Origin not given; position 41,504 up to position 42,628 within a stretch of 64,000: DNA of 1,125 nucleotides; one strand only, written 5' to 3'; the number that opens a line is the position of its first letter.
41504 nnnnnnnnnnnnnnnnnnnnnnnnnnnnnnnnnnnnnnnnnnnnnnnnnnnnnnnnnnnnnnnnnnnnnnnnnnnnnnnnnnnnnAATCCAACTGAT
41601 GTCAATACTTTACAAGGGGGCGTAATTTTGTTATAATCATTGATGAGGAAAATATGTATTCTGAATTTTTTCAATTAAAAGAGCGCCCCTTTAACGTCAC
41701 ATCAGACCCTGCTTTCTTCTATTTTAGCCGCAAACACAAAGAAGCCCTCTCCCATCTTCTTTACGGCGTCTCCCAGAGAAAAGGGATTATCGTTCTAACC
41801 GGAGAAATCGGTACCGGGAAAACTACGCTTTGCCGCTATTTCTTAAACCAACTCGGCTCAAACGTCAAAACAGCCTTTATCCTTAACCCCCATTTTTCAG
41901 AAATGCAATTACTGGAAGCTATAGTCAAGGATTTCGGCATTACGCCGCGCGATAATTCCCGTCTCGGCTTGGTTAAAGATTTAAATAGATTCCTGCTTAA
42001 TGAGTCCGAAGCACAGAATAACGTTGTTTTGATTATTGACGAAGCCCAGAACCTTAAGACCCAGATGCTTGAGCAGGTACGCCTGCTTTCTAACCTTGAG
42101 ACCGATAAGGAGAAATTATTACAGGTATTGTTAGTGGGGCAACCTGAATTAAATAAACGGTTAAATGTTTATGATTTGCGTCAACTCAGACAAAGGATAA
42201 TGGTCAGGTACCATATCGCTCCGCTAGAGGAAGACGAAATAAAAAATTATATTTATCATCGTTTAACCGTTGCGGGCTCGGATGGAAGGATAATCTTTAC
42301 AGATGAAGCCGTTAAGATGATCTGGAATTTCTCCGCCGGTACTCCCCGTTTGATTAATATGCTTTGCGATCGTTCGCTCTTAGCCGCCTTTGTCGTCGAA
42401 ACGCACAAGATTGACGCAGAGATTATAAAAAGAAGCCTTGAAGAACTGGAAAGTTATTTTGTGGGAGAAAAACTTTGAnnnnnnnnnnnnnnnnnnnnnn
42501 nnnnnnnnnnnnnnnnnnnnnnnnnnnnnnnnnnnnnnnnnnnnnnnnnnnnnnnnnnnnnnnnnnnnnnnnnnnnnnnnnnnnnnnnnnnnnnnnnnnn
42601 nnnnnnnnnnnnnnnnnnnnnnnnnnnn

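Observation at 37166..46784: Cluster of c-di-GMP effector/turnover genes (YajQ, PilZ-Zn ribbon-PilZ, GAF-HD-GYP) next to ExeA/GspB-like secretin-assembly genes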

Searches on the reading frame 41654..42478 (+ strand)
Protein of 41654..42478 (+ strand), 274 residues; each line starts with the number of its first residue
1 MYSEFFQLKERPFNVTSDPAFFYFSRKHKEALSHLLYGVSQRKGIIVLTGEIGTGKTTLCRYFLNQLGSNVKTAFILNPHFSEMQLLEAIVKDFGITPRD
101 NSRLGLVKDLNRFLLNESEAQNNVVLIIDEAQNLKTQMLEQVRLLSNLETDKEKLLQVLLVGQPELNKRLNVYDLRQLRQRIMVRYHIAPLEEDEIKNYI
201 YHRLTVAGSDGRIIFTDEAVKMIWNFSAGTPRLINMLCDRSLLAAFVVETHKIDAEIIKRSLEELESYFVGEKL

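Call 3: search_protein_families(library=pfam, proteins=[window:41654-42478:+], max_evalue=0.01)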
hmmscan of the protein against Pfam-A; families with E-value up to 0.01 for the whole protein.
window:41654-42478:+ (274 aa): 26 families (the best 25 are shown)
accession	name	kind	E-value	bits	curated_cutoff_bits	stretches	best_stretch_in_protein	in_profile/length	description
PF13401.12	AAA_22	-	1.1e-29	103.9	27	1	41-170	3-130/130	AAA domain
PF13191.12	AAA_16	-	1.7e-12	48.6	32.6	1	23-155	3-164/167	AAA ATPase domain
PF02367.23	TsaE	-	1.6e-06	28.5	26.6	1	30-144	8-114/128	Threonylcarbamoyl adenosine biosynthesis protein TsaE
PF00004.35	AAA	-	1.7e-06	29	21.2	1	46-153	1-97/131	ATPase family associated with various cellular activities (AAA)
PF01637.24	ATPase_2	-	5.3e-06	26.8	33.2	1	41-235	18-223/225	ATPase domain predominantly from Archaea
PF13245.12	AAA_19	-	9.1e-06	26.3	25.1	1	43-162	11-124/134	AAA domain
PF09848.15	SLFN-g3_helicase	-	9.5e-06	25.6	24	1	44-144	2-107/354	Schlafen group 3, DNA/RNA helicase domain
PF13173.12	AAA_14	-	4e-05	24.1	27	1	44-147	3-86/129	AAA domain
PF20703.3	nSTAND1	-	4.2e-05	23.8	27.1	1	20-208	13-204/379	Novel STAND NTPase 1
PF13604.12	AAA_30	-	6.3e-05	23.2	27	1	40-164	15-125/191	AAA domain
PF25199.1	nSTAND_NTPase5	-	0.00017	21.9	34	1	30-162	26-132/145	Novel STAND NTPase 5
PF13238.12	AAA_18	-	0.00019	22.3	29.4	1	46-130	1-79/128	AAA domain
PF07728.20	AAA_5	-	0.00019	21.9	22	1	46-202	2-137/139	AAA domain (dynein-related subfamily)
PF24883.2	NPHP3_N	-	0.00033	21.3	24.8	0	42-70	21-49/164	Nephrocystin 3, N-terminal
PF02492.25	cobW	-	0.00034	20.7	20.7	1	45-91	2-47/180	CobW/HypB/UreG, nucleotide-binding domain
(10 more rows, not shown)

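Call 13: find_related_loci(query=window:41654-42478:+, collection=genome_contigs, flank=10000)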
Query window:41654-42478:+ (274 aa) in genome_contigs; peptide patterns used: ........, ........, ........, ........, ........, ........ (x = any residue, [..] = any of these).
449 stretches matched a pattern; 387 encode a relative of the query (tblastn E <= 1e-3); the best 80 are kept; 80 distinct loci.
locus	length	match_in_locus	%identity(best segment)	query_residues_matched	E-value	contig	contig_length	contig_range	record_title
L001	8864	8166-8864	80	1-233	1e-128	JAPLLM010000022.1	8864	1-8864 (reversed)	MAG: Candidatus Omnitrophota bacterium isolate LacPavin_0419_WC70L_MAG_46_7 LacPavin_0419_WC70L_scaffold_24560, whole ge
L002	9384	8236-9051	68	1-272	1e-127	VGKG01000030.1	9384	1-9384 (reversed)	MAG: Candidatus Omnitrophota bacterium isolate M_DeepCast_200m_m2_189 M_DeepCast_200m_m2_189_Ga0194113_10013740, whole g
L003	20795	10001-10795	63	1-265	1e-114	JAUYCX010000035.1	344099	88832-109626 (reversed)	MAG: Candidatus Omnitrophota bacterium isolate C20_maxbin.112_sub C20_k141_170329, whole genome shotgun sequence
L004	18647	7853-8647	63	1-266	1e-112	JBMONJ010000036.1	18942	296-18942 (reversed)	MAG: Candidatus Omnitrophota bacterium isolate Betzabe_MAG073 MAG073_36, whole genome shotgun sequence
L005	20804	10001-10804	60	1-268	6e-110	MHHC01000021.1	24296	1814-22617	MAG: Omnitrophica WOR_2 bacterium RIFCSPLOWO2_12_FULL_51_24 rifcsplowo2_12_scaffold_2029, whole genome shotgun sequence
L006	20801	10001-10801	60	1-267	5e-110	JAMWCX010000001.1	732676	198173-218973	MAG: Candidatus Omnitrophota bacterium isolate QZM4_2.bins.201.Tibet NODE_4_length_732676_cov_4.377431, whole genome sho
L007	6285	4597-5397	59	1-267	2e-109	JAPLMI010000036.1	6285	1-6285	MAG: Candidatus Omnitrophota bacterium isolate LacPavin_0920_SED5_MAG_49_9 LacPavin_0920_SED5_scaffold_1198778, whole ge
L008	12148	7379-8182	59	1-268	9e-109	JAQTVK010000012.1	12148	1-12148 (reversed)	MAG: Candidatus Omnitrophota bacterium isolate STB_86 NODE_13210_length_12148_cov_2.678812_Sandtown_B, whole genome shot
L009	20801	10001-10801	58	1-267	1e-108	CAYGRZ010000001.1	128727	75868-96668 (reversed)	MAG TPA_asm: uncultured Planctomycetia bacterium isolate ERP119294_co1_123 genome assembly, contig: NODE_140_length_1287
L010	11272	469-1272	60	1-265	2e-108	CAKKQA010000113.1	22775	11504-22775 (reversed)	Omnitrophica bacterium GWA2_41_15 isolate Hainich-Omni-XXI genome assembly, contig: Omni_Hai_XXI_Hain_H43_02um_R1_1056_l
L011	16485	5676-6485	60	1-270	3e-108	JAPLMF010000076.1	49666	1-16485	MAG: Candidatus Omnitrophota bacterium isolate LacPavin_0419_WC70L_MAG_47_7 LacPavin_0419_WC70L_scaffold_148022, whole g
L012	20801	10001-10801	59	1-267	4e-108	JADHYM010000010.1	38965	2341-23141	MAG: Candidatus Omnitrophota bacterium isolate BS750m-G79 BS-750m-C1003, whole genome shotgun sequence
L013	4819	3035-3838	59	1-268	2e-108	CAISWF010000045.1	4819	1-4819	MAG: Candidatus Omnitrophica bacterium isolate E3_bin-509 genome assembly, contig: bin-509:045/171, whole genome shotgun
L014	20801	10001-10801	58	1-267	2e-107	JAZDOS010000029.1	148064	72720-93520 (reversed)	MAG: Candidatus Omnitrophota bacterium isolate MEGAHIT-group-0.790 k141_7797859, whole genome shotgun sequence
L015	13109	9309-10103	58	1-265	6e-107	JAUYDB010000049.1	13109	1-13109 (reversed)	MAG: Candidatus Omnitrophota bacterium isolate C20_maxbin.118 C20_k141_32419, whole genome shotgun sequence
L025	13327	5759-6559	58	1-266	4e-105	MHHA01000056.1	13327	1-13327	MAG: Omnitrophica WOR_2 bacterium RIFCSPLOWO2_12_FULL_46_30 rifcsplowo2_12_scaffold_40096, whole genome shotgun sequence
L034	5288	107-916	57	1-270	5e-103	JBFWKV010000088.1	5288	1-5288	MAG: Candidatus Omnitrophota bacterium isolate CA_2019_NHSR_50 NODE_32686_length_5288_cov_3.786088_NHSR, whole genome sh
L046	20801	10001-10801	56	1-267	1e-100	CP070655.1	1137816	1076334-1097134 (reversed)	MAG: Candidatus Omnitrophota bacterium isolate bin81 chromosome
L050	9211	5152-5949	57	1-266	2e-98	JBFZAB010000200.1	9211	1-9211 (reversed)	MAG: Candidatus Omnitrophota bacterium isolate PPR_0456 k121_1791278, whole genome shotgun sequence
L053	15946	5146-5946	55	1-267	2e-97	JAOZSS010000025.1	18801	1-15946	MAG: Kiritimatiellia bacterium isolate GMC6.metabat2.87 GMC6_2357_length_18801_cov_7.911394, whole genome shotgun sequen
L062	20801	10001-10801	52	1-267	3e-94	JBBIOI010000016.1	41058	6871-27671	MAG: Deltaproteobacteria bacterium isolate TCS170221_bin_276 NODE_719_length_41058_cov_4.15018, whole genome shotgun seq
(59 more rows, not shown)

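Call 20: search_protein_families(library=ncbifam, proteins=[window:41654-42478:+], max_evalue=0.01)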
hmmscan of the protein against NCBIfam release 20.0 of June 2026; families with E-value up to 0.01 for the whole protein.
window:41654-42478:+ (274 aa): 16 families
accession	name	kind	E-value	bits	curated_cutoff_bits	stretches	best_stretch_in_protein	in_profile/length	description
TIGR03015.1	pepcterm_ATPase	hypoth_equivalog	1.1e-93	313.6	324.5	1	1-266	1-267/269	XrtA/PEP-CTERM system-associated ATPase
TIGR03880.1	KaiC_arch_3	hypoth_equivalog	1.9e-06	27.6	249.45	1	32-152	5-126/224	KaiC domain-containing protein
NF000868.0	PRK00080.1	equivalog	3.7e-06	26.1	282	1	178-267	167-252/330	Holliday junction branch migration DNA helicase RuvB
NF047389.1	ATPase_Sll1717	subfamily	1e-05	24.8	75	0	45-115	31-103/454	P-loop ATPase, Sll1717 family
TIGR00150.1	T6A_YjeE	equivalog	1.5e-05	24.9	60.1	1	39-72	18-51/135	tRNA (adenosine(37)-N6)-threonylcarbamoyltransferase complex ATPase subunit type 1 TsaE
TIGR02928.1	TIGR02928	subfamily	2.3e-05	23.5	181.3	1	31-226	30-233/366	orc1/cdc6 family replication initiation protein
TIGR00635.1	ruvB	equivalog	2.6e-05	23.4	299.05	0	178-266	146-230/305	Holliday junction branch migration DNA helicase RuvB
TIGR00152.1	TIGR00152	equivalog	0.00018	21.4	65.55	1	45-95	1-53/188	dephospho-CoA kinase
TIGR03420.1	DnaA_homol_Hda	equivalog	0.0011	18.5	194.8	0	15-80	8-75/226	DnaA regulatory inactivator Hda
NF006799.0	PRK09302.1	equivalog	0.0012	17.5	408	1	31-89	261-319/515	circadian clock protein KaiC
NF041000.1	ATPase_ComGA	equivalog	0.0027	16.7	300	1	33-66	118-151/267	competence type IV pilus ATPase ComGA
TIGR02655.1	circ_KaiC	equivalog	0.0048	15.6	546.25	0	40-112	260-331/484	circadian clock protein KaiC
TIGR02782.1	TrbB_P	equivalog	0.0049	16.2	304.55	0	32-73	126-166/303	P-type conjugative transfer ATPase TrbB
TIGR01448.2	helicase_RecD2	equivalog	0.0049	15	500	0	42-162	330-442/713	SF1B family DNA helicase RecD2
TIGR03877.1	thermo_KaiC_1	hypoth_equivalog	0.0056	16.2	307.25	1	32-142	11-123/238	KaiC domain-containing protein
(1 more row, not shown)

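Call 21: search_protein_families(library=pfam, proteins=[L062:4713-5528:+, L062:5532-7271:+, L062:7268-7834:+, L062:7845-8279:+, L062:8321-9961:+, L062:11071-12207:+, L062:12227-13954:+, L006:9071-9406:-, L053:8245-9798:+, L025:3939-4925:-], max_evalue=0.001)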
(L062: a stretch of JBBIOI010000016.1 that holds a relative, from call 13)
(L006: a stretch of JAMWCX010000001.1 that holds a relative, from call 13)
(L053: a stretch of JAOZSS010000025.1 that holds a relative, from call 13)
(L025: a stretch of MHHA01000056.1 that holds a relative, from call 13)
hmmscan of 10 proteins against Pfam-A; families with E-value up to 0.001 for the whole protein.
L062:4713-5528:+ (271 aa): 0 families

L062:5532-7271:+ (579 aa): 4 families
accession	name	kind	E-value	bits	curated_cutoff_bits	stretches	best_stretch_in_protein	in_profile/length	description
PF11104.14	PilM_2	-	6.2e-38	131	27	1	19-369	1-337/340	Type IV pilus assembly protein PilM;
PF14450.12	FtsA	-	5e-09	37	31.8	1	194-347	1-121/127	Cell division protein FtsA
PF06723.19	MreB_Mbl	-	3.8e-06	26.4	27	1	187-335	141-303/327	MreB/Mbl protein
PF05137.18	PilN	-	4e-05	24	22.8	1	471-568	2-77/78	Fimbrial assembly protein (PilN)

L062:7268-7834:+ (188 aa): 0 families

L062:7845-8279:+ (144 aa): 2 families
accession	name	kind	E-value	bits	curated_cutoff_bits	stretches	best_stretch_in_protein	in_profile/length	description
PF23862.1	CdsD_C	-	0.00057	20.3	27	0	97-125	20-48/56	CdsD C-terminal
PF16537.11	T2SSB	-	0.00081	19.4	28.4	0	93-126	18-52/60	Type II secretion system protein B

L062:8321-9961:+ (546 aa): 3 families
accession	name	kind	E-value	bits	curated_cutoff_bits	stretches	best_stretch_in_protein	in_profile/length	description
PF00263.26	Secretin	-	2.6e-45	154.5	27.5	1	368-534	1-167/169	Bacterial type II and III secretion system protein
PF07660.19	STN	-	9.9e-10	38.5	28.4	1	89-136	1-51/52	Secretin and TonB N terminus short domain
PF21305.2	type_II_gspD_N0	-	2.8e-05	24.3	27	1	72-117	4-53/71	GspD-like, N0 domain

L062:11071-12207:+ (378 aa): 33 families (the best 25 are shown)
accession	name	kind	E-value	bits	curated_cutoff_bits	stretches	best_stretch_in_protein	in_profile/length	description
PF00515.34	TPR_1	-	1.3e-47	158.1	27.8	5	225-257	2-34/34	Tetratricopeptide repeat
PF07719.23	TPR_2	-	3.6e-45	148.8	27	5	259-291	2-34/34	Tetratricopeptide repeat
PF13414.12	TPR_11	-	2.7e-40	136.2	26.8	4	267-306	3-42/42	TPR repeat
PF13181.12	TPR_8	-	3e-38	127.2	25.7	4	225-257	2-34/34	Tetratricopeptide repeat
PF13431.12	TPR_17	-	2.6e-37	124.4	24.4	4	212-242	1-31/34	Tetratricopeptide repeat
PF13424.12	TPR_12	-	5.6e-28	97.4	30.1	2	225-287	4-74/77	Tetratricopeptide repeat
PF14559.12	TPR_19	-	6.2e-27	94.2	25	4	235-291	2-58/68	Tetratricopeptide repeat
PF13174.12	TPR_6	-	1.4e-23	82.3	26.3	0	229-256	5-32/33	Tetratricopeptide repeat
PF13176.12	TPR_7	-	2e-22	77.7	27.9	0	260-289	1-32/36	Tetratricopeptide repeat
PF13432.12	TPR_16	-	1e-21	77.4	32.7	3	234-291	7-64/65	Tetratricopeptide repeat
PF13428.12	TPR_14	-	5e-18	64.2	23.5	0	225-265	2-42/44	Tetratricopeptide repeat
PF13374.12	TPR_10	-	6e-18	64.7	27.5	0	260-287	4-31/42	Tetratricopeptide repeat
PF13371.12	TPR_9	-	5.1e-13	49.3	35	2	266-328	3-65/73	Tetratricopeptide repeat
PF24575.1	TPR_Slam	-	6.4e-11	43.1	35.2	0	187-226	44-83/104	Surface lipoprotein assembly modifier, N-terminal TPR repeats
PF23914.1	TPR_CcmH_CycH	-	5.2e-10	39.8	42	1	203-290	63-153/158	Cytochrome c-type biogenesis protein H TPR domain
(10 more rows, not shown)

L062:12227-13954:+ (575 aa): 5 families
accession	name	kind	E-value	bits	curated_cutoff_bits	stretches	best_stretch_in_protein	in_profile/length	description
PF00437.27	T2SSE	-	5.6e-139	463.3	24.9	1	188-570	6-370/370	Type II/IV secretion system protein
PF05157.20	MshEN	-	1.7e-25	89.3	23.1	1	59-144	1-87/90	MshEN domain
PF13401.12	AAA_22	-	0.00027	21.7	27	0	323-362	4-43/130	AAA domain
PF13191.12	AAA_16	-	0.00045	21.2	32.6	0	316-438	12-124/167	AAA ATPase domain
PF25199.1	nSTAND_NTPase5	-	0.00096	19.4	34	0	318-365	35-83/145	Novel STAND NTPase 5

L006:9071-9406:- (111 aa): 0 families

L053:8245-9798:+ (517 aa): 26 families (the best 25 are shown)
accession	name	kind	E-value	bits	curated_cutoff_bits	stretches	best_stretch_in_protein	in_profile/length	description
PF07719.23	TPR_2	-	6.2e-28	95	27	1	395-425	3-33/34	Tetratricopeptide repeat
PF14559.12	TPR_19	-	5.1e-25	88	25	2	406-469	4-67/68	Tetratricopeptide repeat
PF13432.12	TPR_16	-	4.5e-24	85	32.7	1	43-105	3-65/65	Tetratricopeptide repeat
PF13428.12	TPR_14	-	1.1e-21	75.6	23.5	0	41-78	5-42/44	Tetratricopeptide repeat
PF13431.12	TPR_17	-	1.4e-21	75.3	24.4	1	381-413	1-33/34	Tetratricopeptide repeat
PF00515.34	TPR_1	-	1.8e-21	75.4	27.8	0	395-425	3-33/34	Tetratricopeptide repeat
PF13414.12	TPR_11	-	1.9e-20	72.7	26.8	0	47-83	4-40/42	TPR repeat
PF23914.1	TPR_CcmH_CycH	-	2.9e-20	73.1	42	2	359-490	12-150/158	Cytochrome c-type biogenesis protein H TPR domain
PF13181.12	TPR_8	-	1.7e-18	65.6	25.7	1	395-425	3-33/34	Tetratricopeptide repeat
PF13176.12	TPR_7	-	5.8e-15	54.5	27.9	0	75-104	3-34/36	Tetratricopeptide repeat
PF13424.12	TPR_12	-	7.8e-15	55.3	30.1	1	394-455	4-73/77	Tetratricopeptide repeat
PF13174.12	TPR_6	-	9.2e-13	48.4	26.3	0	43-69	6-32/33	Tetratricopeptide repeat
PF13371.12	TPR_9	-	9.5e-13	48.4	35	0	370-433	6-69/73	Tetratricopeptide repeat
PF12895.13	ANAPC3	-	8.6e-12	45.6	27.2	1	415-485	11-80/82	Anaphase-promoting complex, cyclosome, subunit 3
PF24575.1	TPR_Slam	-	8.4e-10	39.5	35.2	0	362-392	50-80/104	Surface lipoprotein assembly modifier, N-terminal TPR repeats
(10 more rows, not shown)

L025:3939-4925:- (328 aa): 0 families

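Call 39: search_solved_structures(query=window:41654-42478:+, max_evalue=0.01)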
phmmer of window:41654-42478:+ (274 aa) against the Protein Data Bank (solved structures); distinct sequences matched with E-value up to 0.01: 2.
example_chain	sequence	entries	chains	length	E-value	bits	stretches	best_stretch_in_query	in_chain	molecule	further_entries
4xgc_E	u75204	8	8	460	0.00028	24.1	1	43-186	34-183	Origin recognition complex subunit 5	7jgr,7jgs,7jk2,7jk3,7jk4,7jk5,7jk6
8xvb_A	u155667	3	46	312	0.0073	19.4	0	28-147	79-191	ATP-dependent target DNA activator B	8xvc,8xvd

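Call 61: search_protein_families(library=pfam, proteins=[L034:1455-1955:+, L034:1973-2377:+, L034:2378-2824:+, L034:3156-4202:+, L034:4232-5288:+, L046:3826-5541:-, L046:5525-5980:-, L046:6054-7463:-, L050:6482-6946:+, L034:916-1404:+], max_evalue=0.01)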
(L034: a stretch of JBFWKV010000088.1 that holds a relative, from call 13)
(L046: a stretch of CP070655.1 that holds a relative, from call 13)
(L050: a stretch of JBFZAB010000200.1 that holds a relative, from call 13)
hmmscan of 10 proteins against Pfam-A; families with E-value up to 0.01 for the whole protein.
L034:1455-1955:+ (166 aa): 2 families
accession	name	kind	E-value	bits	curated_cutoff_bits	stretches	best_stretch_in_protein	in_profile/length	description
PF07963.17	N_methyl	-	3.1e-06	27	21.2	1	2-24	3-25/27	Prokaryotic N-terminal methylation motif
PF12019.13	GspH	-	0.0057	17.6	21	0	40-157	1-102/108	Type II transport protein GspH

L034:1973-2377:+ (134 aa): 1 family
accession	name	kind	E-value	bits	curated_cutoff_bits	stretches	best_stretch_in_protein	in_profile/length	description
PF07963.17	N_methyl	-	0.0083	16.1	21.2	0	4-26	1-23/27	Prokaryotic N-terminal methylation motif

L034:2378-2824:+ (148 aa): 1 family
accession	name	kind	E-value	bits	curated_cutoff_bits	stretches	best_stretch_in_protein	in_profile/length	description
PF07963.17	N_methyl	-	2.5e-07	30.4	21.2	1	5-29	2-26/27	Prokaryotic N-terminal methylation motif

L034:3156-4202:+ (348 aa): 0 families

L034:4232-5288:+ (352 aa): 9 families
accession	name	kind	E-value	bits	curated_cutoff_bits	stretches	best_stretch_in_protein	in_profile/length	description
PF00437.27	T2SSE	-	8.1e-63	212.7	24.9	1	177-352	3-178/370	Type II/IV secretion system protein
PF05157.20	MshEN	-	6.1e-22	77.8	23.1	1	60-148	1-89/90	MshEN domain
PF25199.1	nSTAND_NTPase5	-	0.00032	21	34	1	313-348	38-74/145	Novel STAND NTPase 5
PF13401.12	AAA_22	-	0.0012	19.6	27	1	315-340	4-29/130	AAA domain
PF10415.14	FumaraseC_C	-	0.003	18.4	32.5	0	28-53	19-44/54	Fumarase C C-terminus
PF13604.12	AAA_30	-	0.0044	17.2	27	0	300-337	2-39/191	AAA domain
PF13191.12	AAA_16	-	0.0064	17.4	32.6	0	315-342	24-50/167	AAA ATPase domain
PF13555.12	AAA_29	-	0.0075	16.4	27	0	315-335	21-41/61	P-loop containing region of AAA domain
PF13173.12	AAA_14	-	0.0099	16.3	27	0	318-349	4-36/129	AAA domain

L046:3826-5541:- (571 aa): 8 families
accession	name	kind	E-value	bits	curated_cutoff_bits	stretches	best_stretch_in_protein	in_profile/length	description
PF00437.27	T2SSE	-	9.7e-133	442.8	24.9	1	184-564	4-370/370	Type II/IV secretion system protein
PF05157.20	MshEN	-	2e-24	85.8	23.1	1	61-146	1-87/90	MshEN domain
PF20720.3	nSTAND3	-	3e-05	24.2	27.2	0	318-362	13-57/155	Novel STAND NTPase 3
PF03215.21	Rad17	-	0.0015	19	23.8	1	319-344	42-67/186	Rad17 P-loop domain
PF00004.35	AAA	-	0.0023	18.8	21.2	0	325-400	1-66/131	ATPase family associated with various cellular activities (AAA)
PF13401.12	AAA_22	-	0.0029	18.3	27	0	321-345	4-28/130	AAA domain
PF13245.12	AAA_19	-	0.0073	16.9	25.1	0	320-350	9-39/134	AAA domain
PF13173.12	AAA_14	-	0.0097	16.4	27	0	324-414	4-85/129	AAA domain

L046:5525-5980:- (151 aa): 1 family
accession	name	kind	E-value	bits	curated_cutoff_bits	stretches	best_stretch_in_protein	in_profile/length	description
PF05157.20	MshEN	-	2.4e-20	72.7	23.1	1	65-149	1-86/90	MshEN domain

L046:6054-7463:- (469 aa): 6 families
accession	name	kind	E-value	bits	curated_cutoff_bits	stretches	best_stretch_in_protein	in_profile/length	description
PF00990.26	GGDEF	-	3.2e-25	89.2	23.8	1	315-466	3-155/161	Diguanylate cyclase, GGDEF domain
PF00672.30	HAMP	-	3.1e-10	40.7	25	1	71-122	2-53/53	HAMP domain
PF01590.32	GAF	-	6.7e-06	27.1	22.4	1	164-300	2-133/133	GAF domain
PF13185.12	GAF_2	-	7.5e-06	26.6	28.6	1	163-301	3-136/136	GAF domain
PF23268.1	RIN1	-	0.00058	20.6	27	1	76-144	3-69/95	RIN1-like domain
PF13492.12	GAF_3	-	0.0022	18.9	27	1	164-302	2-129/129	GAF domain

L050:6482-6946:+ (154 aa): 2 families
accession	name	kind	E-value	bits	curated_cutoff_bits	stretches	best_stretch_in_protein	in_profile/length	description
PF07963.17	N_methyl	-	1.4e-07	31.2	21.2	1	2-25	3-26/27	Prokaryotic N-terminal methylation motif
PF12019.13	GspH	-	2.2e-07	31.8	21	1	40-147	1-106/108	Type II transport protein GspH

L034:916-1404:+ (162 aa): 1 family
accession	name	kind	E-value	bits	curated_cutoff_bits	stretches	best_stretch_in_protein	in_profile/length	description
PF16537.11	T2SSB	-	4.2e-05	23.6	28.4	1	121-159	19-58/60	Type II secretion system protein B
